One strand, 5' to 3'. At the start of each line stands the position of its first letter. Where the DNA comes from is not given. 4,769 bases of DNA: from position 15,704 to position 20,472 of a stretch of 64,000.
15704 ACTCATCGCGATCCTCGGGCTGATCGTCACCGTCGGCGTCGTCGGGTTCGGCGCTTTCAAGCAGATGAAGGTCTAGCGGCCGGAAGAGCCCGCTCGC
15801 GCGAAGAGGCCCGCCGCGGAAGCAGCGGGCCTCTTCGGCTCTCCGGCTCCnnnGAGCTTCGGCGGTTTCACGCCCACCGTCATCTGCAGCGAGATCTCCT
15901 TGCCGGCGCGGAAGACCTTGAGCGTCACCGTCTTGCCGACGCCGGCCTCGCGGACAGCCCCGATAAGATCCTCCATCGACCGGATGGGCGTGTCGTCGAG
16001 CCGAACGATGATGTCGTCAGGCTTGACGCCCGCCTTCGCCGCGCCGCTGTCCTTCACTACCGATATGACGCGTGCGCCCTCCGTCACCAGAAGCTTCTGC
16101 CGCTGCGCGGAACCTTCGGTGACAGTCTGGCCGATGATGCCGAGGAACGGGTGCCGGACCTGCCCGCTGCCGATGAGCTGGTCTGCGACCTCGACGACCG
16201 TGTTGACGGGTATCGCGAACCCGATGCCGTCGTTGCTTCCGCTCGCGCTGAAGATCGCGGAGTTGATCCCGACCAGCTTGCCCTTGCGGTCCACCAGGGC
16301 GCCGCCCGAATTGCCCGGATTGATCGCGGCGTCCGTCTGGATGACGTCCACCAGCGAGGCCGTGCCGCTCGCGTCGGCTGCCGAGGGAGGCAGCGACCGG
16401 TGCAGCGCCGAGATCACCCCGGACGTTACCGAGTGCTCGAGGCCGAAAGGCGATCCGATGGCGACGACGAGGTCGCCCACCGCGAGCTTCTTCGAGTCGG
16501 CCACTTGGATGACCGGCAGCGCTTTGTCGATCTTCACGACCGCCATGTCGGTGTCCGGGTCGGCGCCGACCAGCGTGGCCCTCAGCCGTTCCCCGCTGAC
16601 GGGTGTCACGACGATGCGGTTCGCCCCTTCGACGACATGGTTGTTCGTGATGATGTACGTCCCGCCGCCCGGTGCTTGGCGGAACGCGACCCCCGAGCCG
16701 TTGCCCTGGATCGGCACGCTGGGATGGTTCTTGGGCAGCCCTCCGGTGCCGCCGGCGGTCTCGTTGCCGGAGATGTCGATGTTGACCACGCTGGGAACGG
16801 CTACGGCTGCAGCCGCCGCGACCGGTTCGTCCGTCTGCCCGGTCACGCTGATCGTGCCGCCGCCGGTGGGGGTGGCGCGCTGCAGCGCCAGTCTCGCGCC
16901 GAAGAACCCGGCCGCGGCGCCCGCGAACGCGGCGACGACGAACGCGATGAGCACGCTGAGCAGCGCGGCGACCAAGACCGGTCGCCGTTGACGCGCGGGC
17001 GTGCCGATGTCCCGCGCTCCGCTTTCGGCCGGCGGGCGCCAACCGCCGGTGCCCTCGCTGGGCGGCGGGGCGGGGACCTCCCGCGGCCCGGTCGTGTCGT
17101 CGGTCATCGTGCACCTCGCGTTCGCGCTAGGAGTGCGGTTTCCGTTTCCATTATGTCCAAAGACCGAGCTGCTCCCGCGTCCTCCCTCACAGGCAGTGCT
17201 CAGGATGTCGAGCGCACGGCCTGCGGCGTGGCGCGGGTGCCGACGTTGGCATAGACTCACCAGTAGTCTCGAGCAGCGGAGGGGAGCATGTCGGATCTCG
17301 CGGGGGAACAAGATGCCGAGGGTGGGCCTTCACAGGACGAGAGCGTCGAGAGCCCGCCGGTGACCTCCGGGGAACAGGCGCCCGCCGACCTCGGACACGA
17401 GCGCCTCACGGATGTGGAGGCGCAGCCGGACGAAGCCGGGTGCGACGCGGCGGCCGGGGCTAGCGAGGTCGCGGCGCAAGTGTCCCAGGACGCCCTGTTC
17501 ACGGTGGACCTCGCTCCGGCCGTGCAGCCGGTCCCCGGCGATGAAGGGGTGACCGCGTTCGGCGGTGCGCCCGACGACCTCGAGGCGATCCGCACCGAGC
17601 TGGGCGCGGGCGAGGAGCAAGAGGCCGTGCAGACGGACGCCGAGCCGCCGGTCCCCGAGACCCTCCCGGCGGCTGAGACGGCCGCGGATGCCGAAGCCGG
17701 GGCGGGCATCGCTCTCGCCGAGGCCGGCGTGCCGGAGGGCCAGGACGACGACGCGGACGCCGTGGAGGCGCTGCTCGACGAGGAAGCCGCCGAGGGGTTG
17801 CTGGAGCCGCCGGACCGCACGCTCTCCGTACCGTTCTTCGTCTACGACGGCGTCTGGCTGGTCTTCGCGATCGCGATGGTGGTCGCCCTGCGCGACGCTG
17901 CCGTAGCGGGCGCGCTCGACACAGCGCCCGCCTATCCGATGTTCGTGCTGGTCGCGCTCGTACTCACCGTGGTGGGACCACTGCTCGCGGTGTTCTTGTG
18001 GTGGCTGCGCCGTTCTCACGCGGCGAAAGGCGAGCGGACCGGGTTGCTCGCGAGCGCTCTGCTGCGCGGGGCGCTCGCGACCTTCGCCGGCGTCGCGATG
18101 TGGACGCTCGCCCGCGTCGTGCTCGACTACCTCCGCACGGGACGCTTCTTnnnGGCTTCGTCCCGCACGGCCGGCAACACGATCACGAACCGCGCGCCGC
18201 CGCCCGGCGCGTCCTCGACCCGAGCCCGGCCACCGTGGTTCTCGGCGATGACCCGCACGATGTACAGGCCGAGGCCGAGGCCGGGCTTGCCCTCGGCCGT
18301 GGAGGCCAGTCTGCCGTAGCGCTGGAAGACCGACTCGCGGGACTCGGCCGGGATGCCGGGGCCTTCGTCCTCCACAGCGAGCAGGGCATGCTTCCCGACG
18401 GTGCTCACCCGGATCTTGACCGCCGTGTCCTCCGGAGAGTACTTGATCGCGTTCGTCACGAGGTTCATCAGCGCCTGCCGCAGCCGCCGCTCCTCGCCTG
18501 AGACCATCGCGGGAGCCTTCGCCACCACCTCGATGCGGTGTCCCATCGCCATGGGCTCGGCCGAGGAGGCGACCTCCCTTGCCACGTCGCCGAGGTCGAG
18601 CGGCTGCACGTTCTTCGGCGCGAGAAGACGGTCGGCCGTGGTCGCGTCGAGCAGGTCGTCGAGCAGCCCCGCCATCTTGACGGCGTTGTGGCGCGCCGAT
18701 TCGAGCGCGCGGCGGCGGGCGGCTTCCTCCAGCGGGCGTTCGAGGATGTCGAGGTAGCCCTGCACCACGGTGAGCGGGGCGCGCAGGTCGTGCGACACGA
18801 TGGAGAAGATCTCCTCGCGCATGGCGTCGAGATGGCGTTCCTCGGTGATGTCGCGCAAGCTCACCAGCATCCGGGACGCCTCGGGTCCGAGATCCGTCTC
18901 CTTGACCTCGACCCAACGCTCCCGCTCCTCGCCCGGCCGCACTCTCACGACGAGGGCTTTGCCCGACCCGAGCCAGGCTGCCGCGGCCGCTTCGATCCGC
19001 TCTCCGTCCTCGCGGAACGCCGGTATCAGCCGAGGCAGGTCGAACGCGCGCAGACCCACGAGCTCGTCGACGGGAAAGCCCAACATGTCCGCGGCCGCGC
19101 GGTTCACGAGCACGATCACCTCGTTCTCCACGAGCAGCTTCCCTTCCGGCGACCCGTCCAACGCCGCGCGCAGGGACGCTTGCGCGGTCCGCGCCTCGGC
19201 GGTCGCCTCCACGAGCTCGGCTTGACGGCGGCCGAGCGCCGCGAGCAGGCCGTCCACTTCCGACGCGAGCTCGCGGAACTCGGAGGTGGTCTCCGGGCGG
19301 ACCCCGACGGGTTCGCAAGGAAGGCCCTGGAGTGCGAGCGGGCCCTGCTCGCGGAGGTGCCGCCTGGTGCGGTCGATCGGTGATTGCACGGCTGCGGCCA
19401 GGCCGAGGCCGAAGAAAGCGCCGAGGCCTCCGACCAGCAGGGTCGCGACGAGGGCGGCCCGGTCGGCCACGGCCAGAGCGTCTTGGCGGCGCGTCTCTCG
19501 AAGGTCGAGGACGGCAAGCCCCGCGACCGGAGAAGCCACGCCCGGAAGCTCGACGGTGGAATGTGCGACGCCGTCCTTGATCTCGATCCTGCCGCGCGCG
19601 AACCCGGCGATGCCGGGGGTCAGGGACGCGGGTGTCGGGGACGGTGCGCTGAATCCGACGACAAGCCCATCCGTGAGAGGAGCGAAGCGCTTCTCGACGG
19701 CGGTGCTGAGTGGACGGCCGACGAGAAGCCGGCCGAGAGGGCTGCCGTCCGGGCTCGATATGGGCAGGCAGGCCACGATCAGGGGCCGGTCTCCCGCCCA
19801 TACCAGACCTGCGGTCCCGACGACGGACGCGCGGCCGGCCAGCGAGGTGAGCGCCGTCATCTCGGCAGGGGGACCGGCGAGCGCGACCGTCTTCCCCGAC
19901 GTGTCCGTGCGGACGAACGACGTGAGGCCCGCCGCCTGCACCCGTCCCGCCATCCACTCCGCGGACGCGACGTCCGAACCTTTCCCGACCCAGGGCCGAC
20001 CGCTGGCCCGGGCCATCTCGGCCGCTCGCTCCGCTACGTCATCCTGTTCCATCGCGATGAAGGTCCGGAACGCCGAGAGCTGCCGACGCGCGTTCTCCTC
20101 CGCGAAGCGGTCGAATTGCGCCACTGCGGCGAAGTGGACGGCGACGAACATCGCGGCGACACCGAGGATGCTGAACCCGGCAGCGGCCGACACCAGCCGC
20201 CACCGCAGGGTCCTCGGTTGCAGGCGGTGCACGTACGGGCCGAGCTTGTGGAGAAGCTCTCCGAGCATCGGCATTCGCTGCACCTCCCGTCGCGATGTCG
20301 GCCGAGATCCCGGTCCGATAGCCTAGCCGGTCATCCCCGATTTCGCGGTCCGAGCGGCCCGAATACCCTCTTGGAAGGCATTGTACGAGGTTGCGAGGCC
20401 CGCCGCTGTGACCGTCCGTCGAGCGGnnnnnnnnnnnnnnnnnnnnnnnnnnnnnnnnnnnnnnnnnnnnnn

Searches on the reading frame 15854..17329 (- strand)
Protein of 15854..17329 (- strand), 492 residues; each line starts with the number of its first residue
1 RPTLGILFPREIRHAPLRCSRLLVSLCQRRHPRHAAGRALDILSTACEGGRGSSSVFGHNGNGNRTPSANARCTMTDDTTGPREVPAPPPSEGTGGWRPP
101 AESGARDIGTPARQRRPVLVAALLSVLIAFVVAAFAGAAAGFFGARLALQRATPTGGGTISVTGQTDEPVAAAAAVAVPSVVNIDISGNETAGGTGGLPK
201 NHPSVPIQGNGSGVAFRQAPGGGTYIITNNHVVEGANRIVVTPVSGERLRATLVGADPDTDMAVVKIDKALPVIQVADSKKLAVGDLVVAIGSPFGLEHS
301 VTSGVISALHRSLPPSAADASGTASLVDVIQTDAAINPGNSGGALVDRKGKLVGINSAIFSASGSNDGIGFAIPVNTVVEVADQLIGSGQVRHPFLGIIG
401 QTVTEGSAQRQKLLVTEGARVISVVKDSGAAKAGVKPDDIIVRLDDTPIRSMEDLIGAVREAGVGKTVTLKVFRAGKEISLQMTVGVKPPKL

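Call 8: search_protein_families(library=pfam, proteins=[window:15854-17329:-], max_evalue=0.001)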
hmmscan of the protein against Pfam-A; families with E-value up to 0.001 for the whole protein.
window:15854-17329:- (492 aa): 5 families
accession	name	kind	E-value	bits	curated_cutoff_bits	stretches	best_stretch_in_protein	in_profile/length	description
PF13365.12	Trypsin_2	-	3.4e-30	106.1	27.6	1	211-355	1-144/144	Trypsin-like peptidase domain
PF00089.32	Trypsin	-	7.5e-16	59.1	20.6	1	224-380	35-218/220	Trypsin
PF13180.12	PDZ_2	-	6.2e-15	55.7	27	1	399-484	3-79/80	PDZ domain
PF17820.7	PDZ_6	-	8.1e-11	41.9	27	1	421-472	2-52/54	PDZ domain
PF00595.29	PDZ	-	2.3e-08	34.8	23.2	1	397-472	10-80/81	PDZ domain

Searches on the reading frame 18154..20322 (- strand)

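Call 8: search_protein_families(library=pfam, proteins=[window:18154-20322:-], max_evalue=0.001)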
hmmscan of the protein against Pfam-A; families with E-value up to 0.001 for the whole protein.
window:18154-20322:- (723 aa): 6 families
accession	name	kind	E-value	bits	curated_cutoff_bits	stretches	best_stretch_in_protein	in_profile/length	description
PF02518.31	HATPase_c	-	2.9e-28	99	26.4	1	609-718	1-109/111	Histidine kinase-, DNA gyrase B-, and HSP90-like ATPase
PF00512.31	HisKA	-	1.8e-11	44.3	26.9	1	502-563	2-63/66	His Kinase A (phospho-acceptor) domain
PF08448.16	PAS_4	-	1.5e-06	28.8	23.1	1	400-496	14-109/110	PAS fold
PF13188.13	PAS_8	-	1.1e-05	25.5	21.8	1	384-440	3-58/65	PAS domain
PF00989.32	PAS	-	1.6e-05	25.3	22.6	1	384-429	3-49/113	PAS fold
PF05228.19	CHASE4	-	2.8e-05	24.7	26.2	1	129-213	44-129/140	CHASE4 domain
